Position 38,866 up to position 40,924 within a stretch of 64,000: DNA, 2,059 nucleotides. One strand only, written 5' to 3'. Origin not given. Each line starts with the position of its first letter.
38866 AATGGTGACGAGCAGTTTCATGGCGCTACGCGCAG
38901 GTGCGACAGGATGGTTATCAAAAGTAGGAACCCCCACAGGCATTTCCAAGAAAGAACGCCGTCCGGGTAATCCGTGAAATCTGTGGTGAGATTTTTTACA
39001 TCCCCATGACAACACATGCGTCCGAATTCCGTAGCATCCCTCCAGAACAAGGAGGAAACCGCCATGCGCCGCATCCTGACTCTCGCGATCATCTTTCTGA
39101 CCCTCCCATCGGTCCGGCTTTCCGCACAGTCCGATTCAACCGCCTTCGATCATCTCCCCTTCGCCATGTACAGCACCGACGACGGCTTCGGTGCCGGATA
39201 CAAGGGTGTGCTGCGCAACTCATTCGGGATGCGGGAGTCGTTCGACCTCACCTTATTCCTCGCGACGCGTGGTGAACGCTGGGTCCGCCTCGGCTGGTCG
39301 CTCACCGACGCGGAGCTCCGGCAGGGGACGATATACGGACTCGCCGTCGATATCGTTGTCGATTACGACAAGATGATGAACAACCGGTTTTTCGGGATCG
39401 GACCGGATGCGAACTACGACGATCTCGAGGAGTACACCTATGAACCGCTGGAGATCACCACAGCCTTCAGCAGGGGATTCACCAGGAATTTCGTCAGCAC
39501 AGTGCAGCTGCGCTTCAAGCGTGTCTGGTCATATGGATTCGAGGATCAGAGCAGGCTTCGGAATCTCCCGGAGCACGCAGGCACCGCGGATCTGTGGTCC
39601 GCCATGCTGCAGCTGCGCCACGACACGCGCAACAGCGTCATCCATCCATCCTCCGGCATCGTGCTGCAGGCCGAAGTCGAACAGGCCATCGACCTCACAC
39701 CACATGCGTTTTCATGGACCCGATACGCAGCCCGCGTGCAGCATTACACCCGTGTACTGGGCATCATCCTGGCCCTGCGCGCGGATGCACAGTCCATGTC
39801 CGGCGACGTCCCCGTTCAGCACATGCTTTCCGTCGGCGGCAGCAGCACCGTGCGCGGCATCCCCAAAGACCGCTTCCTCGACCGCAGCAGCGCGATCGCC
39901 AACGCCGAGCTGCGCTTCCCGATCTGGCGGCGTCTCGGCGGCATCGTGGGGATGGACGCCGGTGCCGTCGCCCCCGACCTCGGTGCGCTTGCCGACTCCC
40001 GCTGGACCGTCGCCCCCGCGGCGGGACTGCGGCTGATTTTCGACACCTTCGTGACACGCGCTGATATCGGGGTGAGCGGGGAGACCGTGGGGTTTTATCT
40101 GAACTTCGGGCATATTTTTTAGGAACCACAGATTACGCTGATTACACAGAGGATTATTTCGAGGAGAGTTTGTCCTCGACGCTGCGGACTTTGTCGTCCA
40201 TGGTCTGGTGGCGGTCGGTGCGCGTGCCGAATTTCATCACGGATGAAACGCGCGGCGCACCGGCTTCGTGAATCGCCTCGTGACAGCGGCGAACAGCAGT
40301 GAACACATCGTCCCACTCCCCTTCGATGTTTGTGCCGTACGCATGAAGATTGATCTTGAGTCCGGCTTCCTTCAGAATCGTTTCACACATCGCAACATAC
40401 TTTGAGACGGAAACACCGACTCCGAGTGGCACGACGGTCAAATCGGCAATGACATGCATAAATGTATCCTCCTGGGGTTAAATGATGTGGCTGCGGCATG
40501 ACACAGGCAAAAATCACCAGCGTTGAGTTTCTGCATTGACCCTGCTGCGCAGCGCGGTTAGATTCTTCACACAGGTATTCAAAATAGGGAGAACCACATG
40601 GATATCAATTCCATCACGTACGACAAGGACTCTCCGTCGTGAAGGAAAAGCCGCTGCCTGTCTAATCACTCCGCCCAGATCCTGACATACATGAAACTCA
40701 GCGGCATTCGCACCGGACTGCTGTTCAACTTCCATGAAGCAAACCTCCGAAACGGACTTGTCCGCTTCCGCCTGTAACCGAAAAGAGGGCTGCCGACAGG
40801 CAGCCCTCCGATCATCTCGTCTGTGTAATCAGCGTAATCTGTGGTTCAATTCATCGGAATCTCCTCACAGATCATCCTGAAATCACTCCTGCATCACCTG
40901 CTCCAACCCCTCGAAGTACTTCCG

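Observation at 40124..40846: About 720-bp cassette with perfect 26-bp terminal inverted repeats carrying a YkoF-like gene and a decayed GxxExxY gene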

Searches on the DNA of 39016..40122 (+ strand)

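Call 50: search_rna_families(sources=[L033, L045, L049, L054, L076, L081, L004, L067], threshold=evalue, max_evalue=0.1)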
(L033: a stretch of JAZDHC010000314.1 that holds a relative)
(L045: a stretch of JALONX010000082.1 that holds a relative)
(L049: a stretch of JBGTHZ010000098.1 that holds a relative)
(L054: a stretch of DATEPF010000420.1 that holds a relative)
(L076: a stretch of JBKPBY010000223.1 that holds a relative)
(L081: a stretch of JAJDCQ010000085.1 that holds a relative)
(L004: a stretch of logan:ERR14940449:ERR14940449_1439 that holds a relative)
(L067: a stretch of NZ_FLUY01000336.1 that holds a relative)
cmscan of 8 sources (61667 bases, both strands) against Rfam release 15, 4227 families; matches with E-value up to 0.1: 4.
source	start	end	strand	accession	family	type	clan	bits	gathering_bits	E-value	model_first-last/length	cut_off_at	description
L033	6942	7068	-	RF03713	mir-1756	Gene; miRNA;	-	43.8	100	1.9e-05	1-90/90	no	mir-1756 microRNA precursor family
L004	4846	4947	-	RF04100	mir-493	Gene; miRNA;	-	33.7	68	0.035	1-89/89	no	mir-493 microRNA precursor family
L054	2538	2659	+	RF03645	mir-9080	Gene; miRNA;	-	31.2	100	0.01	18-91/108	no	mir-9080 microRNA precursor family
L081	1017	1084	+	RF01781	ASdes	Gene; sRNA;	-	27.9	40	0.03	1-68/68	no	ASdes TB sRNA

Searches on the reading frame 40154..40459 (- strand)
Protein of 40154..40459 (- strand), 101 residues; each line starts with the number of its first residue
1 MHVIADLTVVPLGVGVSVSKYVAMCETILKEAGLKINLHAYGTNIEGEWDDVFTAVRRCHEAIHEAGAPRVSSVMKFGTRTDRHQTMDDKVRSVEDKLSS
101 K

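Call 9: search_protein_families(library=pfam, proteins=[window:40154-40459:-], max_evalue=0.01)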
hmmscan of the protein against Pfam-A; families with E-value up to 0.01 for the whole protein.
window:40154-40459:- (101 aa): 1 family
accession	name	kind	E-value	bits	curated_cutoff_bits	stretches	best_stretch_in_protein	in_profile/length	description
PF01910.22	Thiamine_BP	-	2.7e-34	117.4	24.9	1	5-95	1-92/92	Thiamine-binding protein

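Call 17: find_encoding_contigs(protein=window:40154-40459:-, flank=10000, max_places=10)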
Protein window:40154-40459:- (101 aa): 2 contigs read that carry it; 2 places shown.
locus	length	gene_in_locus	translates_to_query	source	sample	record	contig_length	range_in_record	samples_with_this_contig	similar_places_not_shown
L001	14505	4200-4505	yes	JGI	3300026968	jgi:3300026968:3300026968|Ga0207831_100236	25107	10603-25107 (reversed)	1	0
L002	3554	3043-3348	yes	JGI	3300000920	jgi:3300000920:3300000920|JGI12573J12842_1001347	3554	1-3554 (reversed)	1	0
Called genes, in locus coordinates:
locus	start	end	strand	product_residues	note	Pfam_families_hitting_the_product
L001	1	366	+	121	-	?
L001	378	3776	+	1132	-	PF13779:DUF4175 (weak)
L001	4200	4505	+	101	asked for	PF01910:Thiamine_BP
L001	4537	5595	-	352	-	PF01103:Omp85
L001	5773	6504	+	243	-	PF00535:Glycos_transf_2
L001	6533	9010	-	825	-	PF13620:CarboxypepD_reg, PF13715:CarbopepD_reg_2, PF18939:DUF5686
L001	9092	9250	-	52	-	-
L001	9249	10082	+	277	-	PF13428:TPR_14 (faint), PF21033:RMD1-3, PF13414:TPR_11 (faint), PF14559:TPR_19 (faint), PF13432:TPR_16 (weak)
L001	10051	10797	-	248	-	PF10294:Methyltransf_16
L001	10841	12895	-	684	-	PF13380:CoA_binding_2, PF13607:Succ_CoA_lig, PF13549:ATP-grasp_5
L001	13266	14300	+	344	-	PF02547:Queuosine_synth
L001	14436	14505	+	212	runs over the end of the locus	PF01128:IspD, PF02348:CTP_transf_3 (weak), PF12804:NTP_transf_3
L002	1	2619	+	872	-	?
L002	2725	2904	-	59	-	PF13366:PDDEXK_3 (weak)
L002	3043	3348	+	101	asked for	PF01910:Thiamine_BP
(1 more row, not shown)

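Call 18: search_protein_families(library=ncbifam, proteins=[window:40154-40459:-], max_evalue=0.01)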
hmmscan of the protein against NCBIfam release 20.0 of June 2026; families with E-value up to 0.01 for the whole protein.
window:40154-40459:- (101 aa): 1 family
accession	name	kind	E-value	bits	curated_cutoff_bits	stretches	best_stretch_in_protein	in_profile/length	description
TIGR00106.1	TIGR00106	hypoth_equivalog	4e-38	130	54.7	1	3-98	1-97/97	MTH1187 family thiamine-binding protein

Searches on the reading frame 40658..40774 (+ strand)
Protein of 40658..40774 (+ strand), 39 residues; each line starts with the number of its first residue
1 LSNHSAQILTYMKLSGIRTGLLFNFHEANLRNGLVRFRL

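Call 18: search_protein_families(library=ncbifam, proteins=[window:40658-40774:+], max_evalue=0.01)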
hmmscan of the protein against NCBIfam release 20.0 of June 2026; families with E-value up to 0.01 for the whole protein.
seq(39 aa): 1 family
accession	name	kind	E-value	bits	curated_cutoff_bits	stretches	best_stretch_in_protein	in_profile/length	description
TIGR04256.1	GxxExxY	subfamily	1.2e-07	32.1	35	1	2-31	82-111/116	GxxExxY protein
